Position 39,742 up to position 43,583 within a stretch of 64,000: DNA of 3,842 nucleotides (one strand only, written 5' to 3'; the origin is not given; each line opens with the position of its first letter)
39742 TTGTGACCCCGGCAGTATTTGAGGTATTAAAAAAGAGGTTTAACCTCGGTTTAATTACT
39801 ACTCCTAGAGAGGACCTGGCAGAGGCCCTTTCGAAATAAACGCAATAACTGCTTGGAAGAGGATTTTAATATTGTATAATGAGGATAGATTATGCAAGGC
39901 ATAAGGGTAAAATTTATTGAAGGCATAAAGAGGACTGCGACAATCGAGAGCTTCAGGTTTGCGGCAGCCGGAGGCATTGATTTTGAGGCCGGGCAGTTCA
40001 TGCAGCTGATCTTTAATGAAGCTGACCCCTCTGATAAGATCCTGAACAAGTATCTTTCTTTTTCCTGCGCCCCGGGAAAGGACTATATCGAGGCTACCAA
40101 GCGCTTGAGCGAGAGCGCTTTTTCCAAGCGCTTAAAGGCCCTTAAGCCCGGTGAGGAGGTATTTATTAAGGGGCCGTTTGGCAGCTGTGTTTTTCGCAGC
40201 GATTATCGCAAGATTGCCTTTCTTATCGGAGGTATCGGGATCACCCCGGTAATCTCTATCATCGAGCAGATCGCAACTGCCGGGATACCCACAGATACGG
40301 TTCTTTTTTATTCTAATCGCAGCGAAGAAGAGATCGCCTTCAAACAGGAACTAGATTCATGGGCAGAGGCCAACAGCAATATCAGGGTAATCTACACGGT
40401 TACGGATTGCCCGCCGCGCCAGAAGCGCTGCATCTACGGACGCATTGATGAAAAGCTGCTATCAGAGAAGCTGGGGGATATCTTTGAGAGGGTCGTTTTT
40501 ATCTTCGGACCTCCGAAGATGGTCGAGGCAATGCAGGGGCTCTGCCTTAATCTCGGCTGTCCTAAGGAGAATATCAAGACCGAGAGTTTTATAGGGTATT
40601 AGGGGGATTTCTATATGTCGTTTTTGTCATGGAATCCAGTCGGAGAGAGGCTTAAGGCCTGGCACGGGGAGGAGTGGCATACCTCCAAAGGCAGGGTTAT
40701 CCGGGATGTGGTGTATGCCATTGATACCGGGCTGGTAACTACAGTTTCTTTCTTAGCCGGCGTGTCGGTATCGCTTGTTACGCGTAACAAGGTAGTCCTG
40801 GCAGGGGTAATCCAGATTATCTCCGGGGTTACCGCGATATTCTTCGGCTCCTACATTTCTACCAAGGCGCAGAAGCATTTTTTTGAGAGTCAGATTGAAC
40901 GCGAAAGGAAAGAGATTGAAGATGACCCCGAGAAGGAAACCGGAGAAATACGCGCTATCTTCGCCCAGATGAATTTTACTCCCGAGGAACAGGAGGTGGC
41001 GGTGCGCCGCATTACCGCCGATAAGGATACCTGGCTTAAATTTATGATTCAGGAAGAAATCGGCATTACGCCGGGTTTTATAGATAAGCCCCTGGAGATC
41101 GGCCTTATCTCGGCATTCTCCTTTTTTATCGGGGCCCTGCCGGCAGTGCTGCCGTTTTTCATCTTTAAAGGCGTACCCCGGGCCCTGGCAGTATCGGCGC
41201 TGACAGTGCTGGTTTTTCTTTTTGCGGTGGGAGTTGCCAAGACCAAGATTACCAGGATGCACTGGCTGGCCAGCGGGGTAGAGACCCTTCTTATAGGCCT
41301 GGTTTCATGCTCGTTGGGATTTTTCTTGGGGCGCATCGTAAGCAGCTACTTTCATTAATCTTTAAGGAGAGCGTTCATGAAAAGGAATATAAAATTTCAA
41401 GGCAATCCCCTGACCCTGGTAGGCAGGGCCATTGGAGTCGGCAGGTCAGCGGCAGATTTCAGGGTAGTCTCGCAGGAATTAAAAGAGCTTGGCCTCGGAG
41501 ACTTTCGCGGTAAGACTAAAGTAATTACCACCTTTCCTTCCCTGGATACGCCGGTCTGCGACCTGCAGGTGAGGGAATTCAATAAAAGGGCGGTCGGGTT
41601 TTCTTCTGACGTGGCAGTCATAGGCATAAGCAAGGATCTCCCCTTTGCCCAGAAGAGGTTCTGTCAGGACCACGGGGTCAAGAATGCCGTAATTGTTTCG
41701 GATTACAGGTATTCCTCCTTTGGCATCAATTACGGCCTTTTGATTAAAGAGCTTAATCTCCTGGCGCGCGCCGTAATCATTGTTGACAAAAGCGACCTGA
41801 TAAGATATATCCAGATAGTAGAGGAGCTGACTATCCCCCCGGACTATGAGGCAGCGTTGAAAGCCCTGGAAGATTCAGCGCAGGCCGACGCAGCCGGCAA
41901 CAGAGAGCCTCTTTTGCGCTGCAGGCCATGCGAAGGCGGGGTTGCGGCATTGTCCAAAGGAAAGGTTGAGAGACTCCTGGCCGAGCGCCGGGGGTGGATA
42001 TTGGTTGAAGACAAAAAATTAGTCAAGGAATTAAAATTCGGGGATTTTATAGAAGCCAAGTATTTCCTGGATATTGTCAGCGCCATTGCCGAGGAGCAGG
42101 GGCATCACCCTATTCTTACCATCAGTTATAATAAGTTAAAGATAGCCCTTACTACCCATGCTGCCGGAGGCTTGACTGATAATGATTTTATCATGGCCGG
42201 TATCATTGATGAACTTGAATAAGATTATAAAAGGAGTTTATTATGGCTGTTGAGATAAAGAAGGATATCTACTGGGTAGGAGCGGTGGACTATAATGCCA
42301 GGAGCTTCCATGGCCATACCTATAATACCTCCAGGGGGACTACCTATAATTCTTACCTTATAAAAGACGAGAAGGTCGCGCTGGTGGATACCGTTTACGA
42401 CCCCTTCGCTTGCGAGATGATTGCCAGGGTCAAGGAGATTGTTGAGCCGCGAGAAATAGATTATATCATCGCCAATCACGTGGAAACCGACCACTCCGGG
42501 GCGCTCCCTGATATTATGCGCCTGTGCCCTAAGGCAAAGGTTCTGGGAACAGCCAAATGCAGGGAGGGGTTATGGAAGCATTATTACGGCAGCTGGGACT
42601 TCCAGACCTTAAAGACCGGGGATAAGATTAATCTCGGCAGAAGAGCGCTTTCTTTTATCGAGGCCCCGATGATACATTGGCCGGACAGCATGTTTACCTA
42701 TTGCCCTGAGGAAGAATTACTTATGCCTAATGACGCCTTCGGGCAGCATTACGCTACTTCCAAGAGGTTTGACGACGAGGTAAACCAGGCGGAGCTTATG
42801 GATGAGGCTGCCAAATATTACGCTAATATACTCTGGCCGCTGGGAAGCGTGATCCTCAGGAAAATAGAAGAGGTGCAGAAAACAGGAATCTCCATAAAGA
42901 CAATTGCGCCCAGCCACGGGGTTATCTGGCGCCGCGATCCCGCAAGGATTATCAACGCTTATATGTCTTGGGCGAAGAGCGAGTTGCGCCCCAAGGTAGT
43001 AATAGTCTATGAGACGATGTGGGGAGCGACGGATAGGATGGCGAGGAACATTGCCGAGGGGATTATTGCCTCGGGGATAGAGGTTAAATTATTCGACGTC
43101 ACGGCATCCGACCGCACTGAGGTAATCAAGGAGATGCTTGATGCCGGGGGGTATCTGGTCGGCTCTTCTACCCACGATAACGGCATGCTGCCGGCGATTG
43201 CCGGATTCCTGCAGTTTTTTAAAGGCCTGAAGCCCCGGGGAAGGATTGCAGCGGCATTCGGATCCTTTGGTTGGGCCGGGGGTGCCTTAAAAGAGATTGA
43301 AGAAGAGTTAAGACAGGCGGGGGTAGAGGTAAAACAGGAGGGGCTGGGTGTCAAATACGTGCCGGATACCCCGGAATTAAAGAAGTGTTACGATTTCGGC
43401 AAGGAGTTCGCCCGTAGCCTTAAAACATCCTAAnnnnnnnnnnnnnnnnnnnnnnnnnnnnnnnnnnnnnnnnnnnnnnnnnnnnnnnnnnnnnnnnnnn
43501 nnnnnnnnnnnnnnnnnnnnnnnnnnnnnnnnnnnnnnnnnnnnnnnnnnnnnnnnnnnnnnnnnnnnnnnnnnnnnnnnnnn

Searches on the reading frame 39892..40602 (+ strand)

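Call 11: search_protein_families(library=pfam, proteins=[window:39892-40602:+])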
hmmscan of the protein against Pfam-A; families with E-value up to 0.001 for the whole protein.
window:39892-40602:+ (236 aa): 1 family
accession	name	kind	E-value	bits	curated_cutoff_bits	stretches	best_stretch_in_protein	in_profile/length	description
PF00175.26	NAD_binding_1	-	2.5e-16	60.7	22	1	111-215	2-108/109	Oxidoreductase NAD-binding domain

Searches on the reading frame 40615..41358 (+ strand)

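Call 11: search_protein_families(library=pfam, proteins=[window:40615-41358:+])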
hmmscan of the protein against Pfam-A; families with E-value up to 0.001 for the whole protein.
window:40615-41358:+ (247 aa): 1 family
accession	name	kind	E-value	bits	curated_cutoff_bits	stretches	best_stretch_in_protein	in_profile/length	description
PF01988.24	VIT1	-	4.5e-51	174.1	28.1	1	29-240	1-214/214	VIT family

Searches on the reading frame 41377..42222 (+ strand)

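Call 11: search_protein_families(library=pfam, proteins=[window:41377-42222:+])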
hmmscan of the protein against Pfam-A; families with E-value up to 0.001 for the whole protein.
window:41377-42222:+ (281 aa): 3 families
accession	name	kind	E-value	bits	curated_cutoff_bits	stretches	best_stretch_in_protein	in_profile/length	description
PF01329.24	Pterin_4a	-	1.3e-24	86.6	26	1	191-280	2-91/91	Pterin 4 alpha carbinolamine dehydratase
PF08534.16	Redoxin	-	1.6e-21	77.1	26.6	1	21-161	2-148/148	Redoxin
PF00578.27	AhpC-TSA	-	1.6e-17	64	26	1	21-145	1-124/124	AhpC/TSA family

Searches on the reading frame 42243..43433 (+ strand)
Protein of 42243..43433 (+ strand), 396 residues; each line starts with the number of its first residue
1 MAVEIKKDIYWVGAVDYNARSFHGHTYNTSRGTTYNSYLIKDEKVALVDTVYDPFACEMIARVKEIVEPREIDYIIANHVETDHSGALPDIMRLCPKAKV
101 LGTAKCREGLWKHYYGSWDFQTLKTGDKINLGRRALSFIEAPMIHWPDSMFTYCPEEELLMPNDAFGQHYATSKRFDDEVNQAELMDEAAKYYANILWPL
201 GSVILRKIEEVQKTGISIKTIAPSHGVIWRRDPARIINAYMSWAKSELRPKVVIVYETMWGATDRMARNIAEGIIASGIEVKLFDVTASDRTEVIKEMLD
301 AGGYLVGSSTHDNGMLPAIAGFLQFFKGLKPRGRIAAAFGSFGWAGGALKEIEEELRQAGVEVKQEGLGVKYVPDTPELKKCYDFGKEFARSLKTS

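Call 10: find_encoding_contigs(protein=window:42243-43433:+, flank=10000, max_places=10)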
Protein window:42243-43433:+ (396 aa): no gene with exactly this product is on record in the collection.
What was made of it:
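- Tried and rejected: Not on record (call 10), so the source contig could not be extended.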

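Call 11: search_protein_families(library=pfam, proteins=[window:42243-43433:+])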
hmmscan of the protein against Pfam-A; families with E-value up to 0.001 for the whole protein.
window:42243-43433:+ (396 aa): 4 families
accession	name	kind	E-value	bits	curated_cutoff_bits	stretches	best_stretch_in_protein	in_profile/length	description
PF19583.5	ODP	-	2.4e-18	67.2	27.2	1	35-226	3-194/194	ODP family beta lactamase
PF00258.30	Flavodoxin_1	-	3.4e-16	60.1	25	1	254-385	1-142/143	Flavodoxin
PF00753.33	Lactamase_B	-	5.8e-09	36.6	22.7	1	35-169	6-154/196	Metallo-beta-lactamase superfamily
PF12706.13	Lactamase_B_2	-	0.00041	20.4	27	0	47-133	4-100/200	Beta-lactamase superfamily domain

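Call 12: find_related_loci(query=window:42243-43433:+, collection=genome_contigs, flank=6000)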
Query window:42243-43433:+ (396 aa) in genome_contigs; peptide patterns used: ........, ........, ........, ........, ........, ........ (x = any residue, [..] = any of these).
599 stretches matched a pattern (row limit reached: there are more); 577 encode a relative of the query (tblastn E <= 1e-3); the best 80 are kept; 80 distinct loci.
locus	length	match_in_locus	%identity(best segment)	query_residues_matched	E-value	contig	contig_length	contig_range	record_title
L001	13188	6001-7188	79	1-396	0e+0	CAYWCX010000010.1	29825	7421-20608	MAG TPA_asm: uncultured Planctomycetales bacterium isolate SRP098346_co1_343 genome assembly, contig: NODE_1127_length_2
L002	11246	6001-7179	72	3-395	0e+0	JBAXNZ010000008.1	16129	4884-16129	MAG: bacterium isolate ELA492 MAG492_8, whole genome shotgun sequence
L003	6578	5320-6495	71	3-394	0e+0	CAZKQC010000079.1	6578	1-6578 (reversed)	MAG TPA_asm: uncultured Planctomycetales bacterium isolate SRP098346_co1_321 genome assembly, contig: NODE_16636_length_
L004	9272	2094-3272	71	2-394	0e+0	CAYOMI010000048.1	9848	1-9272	MAG TPA_asm: uncultured Planctomycetales bacterium isolate SRP098346_co1_93 genome assembly, contig: NODE_8939_length_98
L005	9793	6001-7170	73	4-393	0e+0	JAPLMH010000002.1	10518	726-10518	MAG: Candidatus Omnitrophota bacterium isolate LacPavin_0920_WC70_MAG_48_9 LacPavin_0920_WC70_scaffold_1194925, whole ge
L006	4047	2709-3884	71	4-394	0e+0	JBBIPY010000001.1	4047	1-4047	MAG: Candidatus Omnitrophota bacterium isolate RSS170216_bin_313 NODE_6329_length_4047_cov_2.12577, whole genome shotgun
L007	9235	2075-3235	70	4-390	0e+0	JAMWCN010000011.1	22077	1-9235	MAG: Candidatus Omnitrophota bacterium isolate QZM4_1.bins.127.Tibet NODE_6080_length_22077_cov_4.580501, whole genome s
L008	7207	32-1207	71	4-394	0e+0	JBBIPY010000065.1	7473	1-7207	MAG: Candidatus Omnitrophota bacterium isolate RSS170216_bin_313 NODE_8119_length_7473_cov_5.856295, whole genome shotgu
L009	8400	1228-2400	70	4-394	0e+0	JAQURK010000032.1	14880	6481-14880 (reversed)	MAG: Candidatus Omnitrophota bacterium isolate STD1_71 NODE_9990_length_14880_cov_4.083915_Sandtown_D1, whole genome sho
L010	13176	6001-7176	69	3-394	0e+0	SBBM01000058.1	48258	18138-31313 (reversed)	MAG: Planctomycetales bacterium isolate Bin_37_1_1 Hy_contig3880, whole genome shotgun sequence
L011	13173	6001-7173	69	3-393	0e+0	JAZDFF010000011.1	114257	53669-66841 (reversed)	MAG: Candidatus Omnitrophota bacterium isolate MEGAHIT-group-0.194 k141_10780244, whole genome shotgun sequence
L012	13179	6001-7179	68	3-395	0e+0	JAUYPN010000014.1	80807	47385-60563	MAG: Candidatus Omnitrophota bacterium isolate C4_metabat.bin.33 C4_k141_15029, whole genome shotgun sequence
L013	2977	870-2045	69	3-394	0e+0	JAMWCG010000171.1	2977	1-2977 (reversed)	MAG: Candidatus Omnitrophota bacterium isolate JZ-2.bins.168.201808 NODE_72918_length_2977_cov_0.907018, whole genome sh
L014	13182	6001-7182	69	3-396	0e+0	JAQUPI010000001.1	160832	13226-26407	MAG: Candidatus Omnitrophota bacterium isolate STD1_220 NODE_163_length_160832_cov_4.317501_Sandtown_D1, whole genome sh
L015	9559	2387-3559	69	3-393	0e+0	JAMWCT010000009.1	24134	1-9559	MAG: Candidatus Omnitrophota bacterium isolate QZM4_2.bins.51.Tibet NODE_7295_length_24134_cov_1.734577, whole genome sh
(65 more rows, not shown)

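Call 78: search_protein_families(library=pfam, alignment_id=A4, max_evalue=0.00001)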
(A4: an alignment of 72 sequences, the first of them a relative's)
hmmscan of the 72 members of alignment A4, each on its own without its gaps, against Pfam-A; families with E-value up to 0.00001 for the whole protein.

A. member 1, L035:8069-8302:+ (78 aa): 3 families
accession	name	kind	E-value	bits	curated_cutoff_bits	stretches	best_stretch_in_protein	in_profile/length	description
PF00462.30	Glutaredoxin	-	5.8e-20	71.7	22.9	1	5-64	1-60/60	Glutaredoxin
PF13192.12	Thioredoxin_3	-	3.3e-07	30.7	24.8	1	4-64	2-60/76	Thioredoxin domain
PF13417.12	GST_N_3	-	4.6e-06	27.3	22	1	8-65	2-58/75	Glutathione S-transferase, N-terminal domain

B. families by the number of members that match (of 72 scanned): 85 families (the first 25 are shown)
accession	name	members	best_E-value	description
PF04011.17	LemA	2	1.3e-60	LemA family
PF00106.31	adh_short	2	1.6e-50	short chain dehydrogenase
PF13561.12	adh_short_C2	2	7.4e-35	Enoyl-(Acyl carrier protein) reductase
PF01106.22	NifU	2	1.3e-29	NifU-like domain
PF03449.20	GreA_GreB_N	2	3.7e-29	Transcription elongation factor, N-terminal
PF01272.25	GreA_GreB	2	5.3e-25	Transcription elongation factor, GreA/GreB, C-term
PF00462.30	Glutaredoxin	2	5.8e-20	Glutaredoxin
PF21349.2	RUBY_RBDX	2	6.2e-12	Rubrerythrin, rubredoxin-like domain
PF08659.16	KR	2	3.2e-10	KR domain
PF00374.24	NiFeSe_Hases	1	1.6e-139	Nickel-dependent hydrogenase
PF03599.22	CdhD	1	2.5e-98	CO dehydrogenase/acetyl-CoA synthase delta subunit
PF00291.31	PALP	1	3.4e-77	Pyridoxal-phosphate dependent enzyme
PF02463.25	SMC_N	1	4.8e-73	RecF/RecN/SMC N terminal domain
PF01264.26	Chorismate_synt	1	3.2e-69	Chorismate synthase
PF00006.31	ATP-synt_ab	1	1.6e-67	ATP synthase alpha/beta family, nucleotide-binding domain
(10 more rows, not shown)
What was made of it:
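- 85 Pfam families occur among 72 downstream proteins (call 78).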
